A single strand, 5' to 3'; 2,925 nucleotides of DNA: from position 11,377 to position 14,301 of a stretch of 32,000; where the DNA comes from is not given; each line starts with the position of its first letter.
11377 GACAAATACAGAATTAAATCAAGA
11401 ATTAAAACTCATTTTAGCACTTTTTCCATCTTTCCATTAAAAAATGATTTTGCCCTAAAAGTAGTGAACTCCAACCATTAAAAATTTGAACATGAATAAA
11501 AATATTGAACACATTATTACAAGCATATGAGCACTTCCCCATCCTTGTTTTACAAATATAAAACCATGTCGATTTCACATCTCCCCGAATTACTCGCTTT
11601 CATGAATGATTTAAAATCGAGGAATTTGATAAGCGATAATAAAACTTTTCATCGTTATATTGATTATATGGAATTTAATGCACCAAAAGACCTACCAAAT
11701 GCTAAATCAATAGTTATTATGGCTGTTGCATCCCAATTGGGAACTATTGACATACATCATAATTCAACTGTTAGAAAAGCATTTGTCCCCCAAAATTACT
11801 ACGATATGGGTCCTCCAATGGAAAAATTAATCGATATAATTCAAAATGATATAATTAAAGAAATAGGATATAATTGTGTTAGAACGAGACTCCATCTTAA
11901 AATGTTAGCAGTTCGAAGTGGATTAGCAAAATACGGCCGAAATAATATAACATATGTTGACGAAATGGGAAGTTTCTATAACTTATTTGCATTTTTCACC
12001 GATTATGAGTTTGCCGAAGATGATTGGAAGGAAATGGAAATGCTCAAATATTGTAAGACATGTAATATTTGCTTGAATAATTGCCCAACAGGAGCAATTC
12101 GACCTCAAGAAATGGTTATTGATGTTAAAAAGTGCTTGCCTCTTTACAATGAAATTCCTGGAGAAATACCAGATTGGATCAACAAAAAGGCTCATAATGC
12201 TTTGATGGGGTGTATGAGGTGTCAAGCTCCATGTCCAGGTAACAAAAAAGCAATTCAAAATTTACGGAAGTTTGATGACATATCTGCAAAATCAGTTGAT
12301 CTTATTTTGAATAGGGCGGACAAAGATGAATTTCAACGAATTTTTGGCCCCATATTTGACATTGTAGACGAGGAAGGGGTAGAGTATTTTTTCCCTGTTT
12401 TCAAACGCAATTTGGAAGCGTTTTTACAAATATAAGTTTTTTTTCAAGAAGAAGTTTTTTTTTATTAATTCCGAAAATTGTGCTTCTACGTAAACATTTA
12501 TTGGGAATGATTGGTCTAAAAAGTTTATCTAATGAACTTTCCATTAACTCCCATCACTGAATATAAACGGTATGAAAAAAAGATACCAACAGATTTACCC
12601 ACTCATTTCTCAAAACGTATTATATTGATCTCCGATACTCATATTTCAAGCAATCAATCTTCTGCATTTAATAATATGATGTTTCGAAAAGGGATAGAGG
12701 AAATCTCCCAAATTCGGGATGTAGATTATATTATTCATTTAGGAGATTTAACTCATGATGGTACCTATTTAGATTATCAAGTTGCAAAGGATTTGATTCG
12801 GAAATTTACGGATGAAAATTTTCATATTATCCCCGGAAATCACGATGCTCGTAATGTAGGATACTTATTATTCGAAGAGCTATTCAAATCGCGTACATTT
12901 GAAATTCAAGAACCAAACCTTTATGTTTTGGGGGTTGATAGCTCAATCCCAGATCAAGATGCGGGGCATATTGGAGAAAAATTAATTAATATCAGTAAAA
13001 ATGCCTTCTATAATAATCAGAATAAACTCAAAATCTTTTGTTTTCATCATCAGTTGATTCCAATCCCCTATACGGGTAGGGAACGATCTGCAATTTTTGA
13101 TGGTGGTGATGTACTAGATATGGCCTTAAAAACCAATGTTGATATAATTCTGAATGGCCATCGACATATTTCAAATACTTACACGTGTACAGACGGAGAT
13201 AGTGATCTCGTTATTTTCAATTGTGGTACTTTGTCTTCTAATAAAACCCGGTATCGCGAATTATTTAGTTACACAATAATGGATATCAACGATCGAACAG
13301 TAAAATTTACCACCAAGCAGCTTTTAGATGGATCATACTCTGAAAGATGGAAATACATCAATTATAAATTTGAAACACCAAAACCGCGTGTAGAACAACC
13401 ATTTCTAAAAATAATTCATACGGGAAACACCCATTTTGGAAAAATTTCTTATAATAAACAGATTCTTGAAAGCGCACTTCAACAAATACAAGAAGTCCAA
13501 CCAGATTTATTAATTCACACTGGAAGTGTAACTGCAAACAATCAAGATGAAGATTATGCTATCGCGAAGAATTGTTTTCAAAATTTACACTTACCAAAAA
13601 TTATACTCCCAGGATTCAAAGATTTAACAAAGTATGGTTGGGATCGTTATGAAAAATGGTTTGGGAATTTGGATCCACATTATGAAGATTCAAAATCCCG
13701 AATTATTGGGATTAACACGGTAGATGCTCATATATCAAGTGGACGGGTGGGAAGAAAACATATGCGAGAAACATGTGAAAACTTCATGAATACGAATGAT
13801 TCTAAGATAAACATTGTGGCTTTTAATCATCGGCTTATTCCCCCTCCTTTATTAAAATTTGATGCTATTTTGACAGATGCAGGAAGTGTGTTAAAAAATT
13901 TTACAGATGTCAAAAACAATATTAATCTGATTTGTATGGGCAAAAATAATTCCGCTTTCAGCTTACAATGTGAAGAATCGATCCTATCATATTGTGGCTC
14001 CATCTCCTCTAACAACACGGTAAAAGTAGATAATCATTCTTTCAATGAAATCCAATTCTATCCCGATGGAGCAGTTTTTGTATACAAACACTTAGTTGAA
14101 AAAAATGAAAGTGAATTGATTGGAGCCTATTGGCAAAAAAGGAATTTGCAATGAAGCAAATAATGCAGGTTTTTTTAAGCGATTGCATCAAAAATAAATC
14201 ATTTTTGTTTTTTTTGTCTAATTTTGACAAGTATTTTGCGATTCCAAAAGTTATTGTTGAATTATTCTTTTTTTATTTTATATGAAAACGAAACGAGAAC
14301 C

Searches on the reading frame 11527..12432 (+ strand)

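Call 16: search_protein_families(library=pfam, proteins=[window:11527-12432:+], max_evalue=0.01)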
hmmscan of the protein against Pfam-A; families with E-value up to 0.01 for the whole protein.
window:11527-12432:+ (302 aa): 6 families
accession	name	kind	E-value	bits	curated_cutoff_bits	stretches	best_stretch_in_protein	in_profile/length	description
PF13484.11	Fer4_16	-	1.7e-10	42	30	1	176-239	2-66/66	4Fe-4S double cluster binding domain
PF14697.11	Fer4_21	-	0.00013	22.5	35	0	174-191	39-57/59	4Fe-4S dicluster domain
PF13187.11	Fer4_9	-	0.00015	22.1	27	1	175-191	36-52/52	4Fe-4S dicluster domain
PF12838.12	Fer4_7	-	0.0018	19.1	27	0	176-237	2-49/52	4Fe-4S dicluster domain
PF25160.1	LdpA_Fe-S-bd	-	0.0074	16.5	27.6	0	174-194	26-46/49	LdpA Fe-S cluster-binding domain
PF00037.32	Fer4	-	0.0088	16.3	21.1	1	175-192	7-24/24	4Fe-4S binding domain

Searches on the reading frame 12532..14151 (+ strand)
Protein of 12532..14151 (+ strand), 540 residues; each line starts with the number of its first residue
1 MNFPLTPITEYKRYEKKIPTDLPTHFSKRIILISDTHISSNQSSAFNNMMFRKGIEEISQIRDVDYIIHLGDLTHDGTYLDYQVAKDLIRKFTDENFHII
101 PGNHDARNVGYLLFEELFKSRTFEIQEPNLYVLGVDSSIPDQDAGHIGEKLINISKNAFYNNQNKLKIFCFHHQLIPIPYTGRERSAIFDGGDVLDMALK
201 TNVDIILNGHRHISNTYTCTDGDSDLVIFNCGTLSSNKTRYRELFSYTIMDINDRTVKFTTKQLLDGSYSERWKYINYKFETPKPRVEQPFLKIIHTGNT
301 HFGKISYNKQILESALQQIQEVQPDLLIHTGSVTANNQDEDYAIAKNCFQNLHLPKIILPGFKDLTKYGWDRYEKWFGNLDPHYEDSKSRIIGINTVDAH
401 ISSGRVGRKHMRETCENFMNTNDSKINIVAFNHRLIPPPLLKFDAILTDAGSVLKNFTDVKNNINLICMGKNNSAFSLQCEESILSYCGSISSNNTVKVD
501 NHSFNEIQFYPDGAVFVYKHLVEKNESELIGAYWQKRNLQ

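Call 16: search_protein_families(library=pfam, proteins=[window:12532-14151:+], max_evalue=0.01)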
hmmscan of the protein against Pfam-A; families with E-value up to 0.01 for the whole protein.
window:12532-14151:+ (540 aa): 3 families
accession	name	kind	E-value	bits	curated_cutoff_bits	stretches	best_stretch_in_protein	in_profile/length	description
PF00149.33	Metallophos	-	1.3e-19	71.8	21.5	1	29-213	2-190/191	Calcineurin-like phosphoesterase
PF12850.12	Metallophos_2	-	2e-13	51.1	27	1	29-254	2-153/154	Calcineurin-like phosphoesterase superfamily domain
PF14582.11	Metallophos_3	-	0.0034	17.2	28.2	0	308-347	17-57/259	Metallophosphoesterase, calcineurin superfamily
